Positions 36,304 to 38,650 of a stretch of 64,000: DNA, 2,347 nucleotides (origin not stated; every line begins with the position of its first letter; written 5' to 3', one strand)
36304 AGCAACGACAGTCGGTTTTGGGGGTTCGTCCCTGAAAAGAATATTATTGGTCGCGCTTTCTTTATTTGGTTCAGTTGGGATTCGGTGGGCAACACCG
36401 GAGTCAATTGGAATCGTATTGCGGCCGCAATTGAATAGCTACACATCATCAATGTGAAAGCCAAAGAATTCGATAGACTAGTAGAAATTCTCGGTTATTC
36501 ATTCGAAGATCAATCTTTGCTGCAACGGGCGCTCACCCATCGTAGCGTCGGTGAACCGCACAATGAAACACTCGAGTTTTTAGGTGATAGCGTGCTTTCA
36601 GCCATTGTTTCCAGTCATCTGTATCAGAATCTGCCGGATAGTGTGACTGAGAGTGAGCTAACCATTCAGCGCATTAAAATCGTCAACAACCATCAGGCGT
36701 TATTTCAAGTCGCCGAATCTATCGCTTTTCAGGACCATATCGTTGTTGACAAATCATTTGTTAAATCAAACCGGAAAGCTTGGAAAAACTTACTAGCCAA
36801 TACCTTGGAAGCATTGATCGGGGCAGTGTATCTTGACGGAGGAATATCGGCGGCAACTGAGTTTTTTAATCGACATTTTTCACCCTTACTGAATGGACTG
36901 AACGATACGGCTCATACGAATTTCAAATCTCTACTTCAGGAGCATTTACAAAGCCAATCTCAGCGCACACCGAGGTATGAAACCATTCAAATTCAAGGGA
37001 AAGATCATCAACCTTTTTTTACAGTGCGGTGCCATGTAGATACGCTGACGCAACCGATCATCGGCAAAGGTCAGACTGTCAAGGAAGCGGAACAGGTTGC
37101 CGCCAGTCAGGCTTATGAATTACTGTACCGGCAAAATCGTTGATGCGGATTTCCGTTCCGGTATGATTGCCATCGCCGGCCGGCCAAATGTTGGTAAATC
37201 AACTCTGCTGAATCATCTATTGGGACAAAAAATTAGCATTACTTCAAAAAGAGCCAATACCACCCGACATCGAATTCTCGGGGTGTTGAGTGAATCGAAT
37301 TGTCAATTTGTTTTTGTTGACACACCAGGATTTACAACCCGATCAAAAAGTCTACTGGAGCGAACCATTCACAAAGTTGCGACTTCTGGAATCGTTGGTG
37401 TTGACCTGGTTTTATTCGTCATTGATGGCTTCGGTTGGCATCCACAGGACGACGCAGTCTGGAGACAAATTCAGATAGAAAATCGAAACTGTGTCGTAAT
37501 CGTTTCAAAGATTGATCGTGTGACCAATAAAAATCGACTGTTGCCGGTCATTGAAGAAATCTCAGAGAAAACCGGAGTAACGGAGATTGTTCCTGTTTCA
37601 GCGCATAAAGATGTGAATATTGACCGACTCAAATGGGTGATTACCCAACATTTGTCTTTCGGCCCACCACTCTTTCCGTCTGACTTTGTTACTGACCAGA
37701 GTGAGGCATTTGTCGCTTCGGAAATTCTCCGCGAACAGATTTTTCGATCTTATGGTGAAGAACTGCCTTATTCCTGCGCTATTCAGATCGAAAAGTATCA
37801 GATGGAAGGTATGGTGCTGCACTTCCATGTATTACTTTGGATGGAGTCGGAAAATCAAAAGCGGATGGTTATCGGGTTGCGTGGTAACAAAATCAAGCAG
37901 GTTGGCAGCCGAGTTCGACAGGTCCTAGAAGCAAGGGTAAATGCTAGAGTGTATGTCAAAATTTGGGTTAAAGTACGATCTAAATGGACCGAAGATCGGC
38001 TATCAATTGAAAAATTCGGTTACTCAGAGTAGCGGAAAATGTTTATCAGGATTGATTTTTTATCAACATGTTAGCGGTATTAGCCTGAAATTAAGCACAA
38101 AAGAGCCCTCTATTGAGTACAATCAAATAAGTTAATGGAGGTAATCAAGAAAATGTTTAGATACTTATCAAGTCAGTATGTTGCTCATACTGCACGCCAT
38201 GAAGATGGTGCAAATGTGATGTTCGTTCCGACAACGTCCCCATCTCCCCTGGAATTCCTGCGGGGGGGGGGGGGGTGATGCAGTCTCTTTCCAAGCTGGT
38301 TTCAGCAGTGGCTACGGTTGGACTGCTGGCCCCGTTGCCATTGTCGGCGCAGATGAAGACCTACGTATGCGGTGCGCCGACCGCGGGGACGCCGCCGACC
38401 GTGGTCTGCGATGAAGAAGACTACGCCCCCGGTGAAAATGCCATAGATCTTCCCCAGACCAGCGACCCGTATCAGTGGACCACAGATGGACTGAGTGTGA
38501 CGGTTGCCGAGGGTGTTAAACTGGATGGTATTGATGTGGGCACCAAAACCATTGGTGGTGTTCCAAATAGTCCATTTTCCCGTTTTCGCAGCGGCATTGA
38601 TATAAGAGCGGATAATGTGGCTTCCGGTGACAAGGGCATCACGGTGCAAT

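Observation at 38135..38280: G14 tract at a TGATG stop-start junction: leader ORF coupled to the autotransporter gene, with a tract-length-dependent outcome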

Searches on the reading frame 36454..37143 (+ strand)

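Call 68: search_protein_families(library=pfam, proteins=[window:36454-37143:+], max_evalue=1)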
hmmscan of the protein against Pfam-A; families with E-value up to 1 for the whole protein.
window:36454-37143:+ (229 aa): 6 families
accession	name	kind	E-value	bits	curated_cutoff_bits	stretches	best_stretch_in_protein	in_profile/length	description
PF14622.11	Ribonucleas_3_3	-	4.6e-27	95.1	35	1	19-142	1-124/128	Ribonuclease-III-like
PF00636.31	Ribonuclease_3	-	1.5e-17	64.7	27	1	38-130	1-102/102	Ribonuclease III domain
PF00035.32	dsrm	-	1.9e-13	51.2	23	1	158-224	2-66/66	Double-stranded RNA binding motif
PF22935.1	RM44_endonuclase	-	8e-05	23.2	27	1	36-125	58-139/139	Large ribosomal subunit protein mL44, endonuclease domain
PF14709.13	DND1_DSRM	-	0.18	12.6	25.7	1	159-221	5-76/80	double strand RNA binding domain from DEAD END PROTEIN 1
PF18349.7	PAZ_4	-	0.2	12.1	25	1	74-117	24-67/93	PAZ domain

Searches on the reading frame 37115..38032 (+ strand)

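Call 68: search_protein_families(library=pfam, proteins=[window:37115-38032:+], max_evalue=1)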
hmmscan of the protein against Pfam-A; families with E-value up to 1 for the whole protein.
window:37115-38032:+ (305 aa): 17 families
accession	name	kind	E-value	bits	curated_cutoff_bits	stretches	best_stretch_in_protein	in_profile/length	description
PF01926.29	MMR_HSR1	-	1.2e-23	83.8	21.9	1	18-132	2-113/113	50S ribosome-binding GTPase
PF00009.33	GTP_EFTU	-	1.7e-12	47.8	26.5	2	40-180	55-186/188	Elongation factor Tu GTP binding domain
PF02421.24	FeoB_N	-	2.4e-11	43.8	27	1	18-173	3-153/156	Ferrous iron transport protein B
PF07650.23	KH_2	-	2.2e-10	40.7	22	1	216-291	1-77/78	KH domain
PF03193.22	RsgA_GTPase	-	2.5e-09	37.6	30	1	11-75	102-170/174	RsgA GTPase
PF00350.29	Dynamin_N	-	2.4e-07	31.3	27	1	18-52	1-35/168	Dynamin family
PF10662.15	PduV-EutP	-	3.1e-06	27.5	21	1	19-175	5-140/143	Ethanolamine utilisation - propanediol utilisation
PF04548.22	AIG1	-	2.3e-05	24.2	27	1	19-120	4-108/212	AIG1 family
PF16897.10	MMR_HSR1_Xtn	-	0.00016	22.1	35.2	1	125-181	57-105/106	C-terminal region of MMR_HSR1 domain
PF02492.25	cobW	-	0.00033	20.7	20.7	1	60-150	80-169/180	CobW/HypB/UreG, nucleotide-binding domain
PF13401.12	AAA_22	-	0.0012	19.6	27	1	14-89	4-59/130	AAA domain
PF09439.16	SRPRB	-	0.0016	18.3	25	1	17-94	5-77/178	Signal recognition particle receptor beta subunit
PF25683.1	URGCP_GTPase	-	0.012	14.8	55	1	12-76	186-256/396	URGCP-like GTPase domain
PF20720.3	nSTAND3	-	0.013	15.7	27.2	1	15-69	17-72/155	Novel STAND NTPase 3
PF00005.33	ABC_tran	-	0.044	14.8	25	1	17-40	13-36/137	ABC transporter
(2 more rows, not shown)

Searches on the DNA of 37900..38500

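Call 67: search_rna_families(source=window, start=37900, end=38500, threshold=evalue, max_evalue=1)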
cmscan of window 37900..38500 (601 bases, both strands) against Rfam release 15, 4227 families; matches with E-value up to 1: 1.
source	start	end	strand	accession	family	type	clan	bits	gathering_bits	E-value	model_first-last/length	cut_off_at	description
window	38297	38381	-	RF02237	asX3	Gene; sRNA;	-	15.5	40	0.97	1-182/182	no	Xanthomonas sRNA asX3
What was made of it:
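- Tried and rejected: Known RNA element: Rfam gave only a chance-level hit on the opposite strand (call 67).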

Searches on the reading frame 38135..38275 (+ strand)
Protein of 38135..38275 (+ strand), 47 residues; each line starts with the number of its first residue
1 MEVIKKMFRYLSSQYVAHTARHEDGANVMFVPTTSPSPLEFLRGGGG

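Call 4: search_protein_families(library=pfam, proteins=[window:38135-38275:+], max_evalue=0.1)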
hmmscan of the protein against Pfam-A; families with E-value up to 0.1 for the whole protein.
window:38135-38275:+ (47 aa): 0 families

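Call 33: find_homologous_proteins(query=A2, max_evalue=10)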
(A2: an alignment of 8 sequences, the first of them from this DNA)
Query A2 (8 sequences) (41 aa, profile of the alignment): 1 proteins with E <= 10 among 22 candidates.
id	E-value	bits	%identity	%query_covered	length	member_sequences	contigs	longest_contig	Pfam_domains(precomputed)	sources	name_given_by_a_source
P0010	4.5e-20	89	100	100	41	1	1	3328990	-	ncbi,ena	-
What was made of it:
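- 38153..38278 (+): Leader ORF: 37 conserved codons, then the Gly codons of the tract, then TGA as assembled (41 aa, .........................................). The source genome annotates it as a 41-aa protein, P0010 (call 33).
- Tried and rejected: Leader-profile search: it returned only the window's own 41-aa ORF (call 33).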
